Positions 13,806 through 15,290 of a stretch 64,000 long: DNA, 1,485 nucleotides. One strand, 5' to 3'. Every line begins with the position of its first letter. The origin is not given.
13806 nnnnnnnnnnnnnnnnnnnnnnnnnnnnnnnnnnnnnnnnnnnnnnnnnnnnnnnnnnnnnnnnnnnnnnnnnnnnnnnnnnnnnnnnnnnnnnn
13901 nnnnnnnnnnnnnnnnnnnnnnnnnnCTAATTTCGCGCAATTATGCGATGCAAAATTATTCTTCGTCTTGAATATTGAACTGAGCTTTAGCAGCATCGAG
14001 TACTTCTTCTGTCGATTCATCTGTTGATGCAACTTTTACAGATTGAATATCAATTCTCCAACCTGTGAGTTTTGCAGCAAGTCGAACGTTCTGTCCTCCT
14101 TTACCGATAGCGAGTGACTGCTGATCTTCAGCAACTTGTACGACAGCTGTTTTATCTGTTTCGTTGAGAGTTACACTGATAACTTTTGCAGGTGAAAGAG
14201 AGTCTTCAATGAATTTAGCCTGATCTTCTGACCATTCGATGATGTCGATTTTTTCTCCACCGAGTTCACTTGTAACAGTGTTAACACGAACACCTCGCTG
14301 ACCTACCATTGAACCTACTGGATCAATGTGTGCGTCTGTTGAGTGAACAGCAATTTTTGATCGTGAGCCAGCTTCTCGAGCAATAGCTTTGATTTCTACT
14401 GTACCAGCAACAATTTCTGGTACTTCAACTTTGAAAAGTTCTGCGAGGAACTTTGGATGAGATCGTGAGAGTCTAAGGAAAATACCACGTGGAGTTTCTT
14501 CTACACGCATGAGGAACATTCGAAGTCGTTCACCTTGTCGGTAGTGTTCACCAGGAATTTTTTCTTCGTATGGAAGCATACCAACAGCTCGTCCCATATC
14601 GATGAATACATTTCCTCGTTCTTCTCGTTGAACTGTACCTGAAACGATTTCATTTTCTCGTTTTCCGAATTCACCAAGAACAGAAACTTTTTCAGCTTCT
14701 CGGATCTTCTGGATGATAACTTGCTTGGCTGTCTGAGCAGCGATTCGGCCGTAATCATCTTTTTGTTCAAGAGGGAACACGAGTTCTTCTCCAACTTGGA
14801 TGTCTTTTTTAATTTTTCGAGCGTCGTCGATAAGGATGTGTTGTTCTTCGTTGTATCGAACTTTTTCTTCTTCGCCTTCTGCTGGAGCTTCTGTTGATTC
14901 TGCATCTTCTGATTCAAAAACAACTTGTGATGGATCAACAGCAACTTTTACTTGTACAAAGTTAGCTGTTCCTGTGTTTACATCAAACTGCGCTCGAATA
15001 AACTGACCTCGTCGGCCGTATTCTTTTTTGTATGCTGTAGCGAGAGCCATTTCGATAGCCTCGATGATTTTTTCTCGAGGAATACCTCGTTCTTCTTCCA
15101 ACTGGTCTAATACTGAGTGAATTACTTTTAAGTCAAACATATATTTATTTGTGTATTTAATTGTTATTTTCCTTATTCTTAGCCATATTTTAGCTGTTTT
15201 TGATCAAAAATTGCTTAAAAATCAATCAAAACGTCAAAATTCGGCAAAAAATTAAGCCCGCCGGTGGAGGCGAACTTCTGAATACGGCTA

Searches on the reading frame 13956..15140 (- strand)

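Call 10: search_protein_families(library=pfam, proteins=[window:13956-15140:-], max_evalue=0.01)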
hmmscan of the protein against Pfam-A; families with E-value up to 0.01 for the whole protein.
window:13956-15140:- (394 aa): 7 families
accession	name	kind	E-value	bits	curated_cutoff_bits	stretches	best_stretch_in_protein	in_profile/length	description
PF08529.16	NusA_N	-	5.7e-29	101.2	23.8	1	9-151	4-118/119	NusA N-terminal domain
PF13184.12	KH_5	-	4.8e-28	97.5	27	1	257-324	1-68/69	NusA-like KH domain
PF23095.1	KH_NusA_C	-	3e-06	27.6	34.2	1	332-368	1-37/59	Transcription termination/antitermination protein NusA, KH domain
PF00575.29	S1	-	6.1e-05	23.8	22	1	161-223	3-72/74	S1 RNA binding domain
PF00013.35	KH_1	-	0.00028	21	21.5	0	333-369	3-40/66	KH domain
PF07650.23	KH_2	-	0.00034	20.8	22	1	310-370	5-66/78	KH domain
PF10246.15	MRP-S35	-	0.0033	17.8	25.1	1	153-218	14-79/105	Mitochondrial ribosomal protein MRP-S35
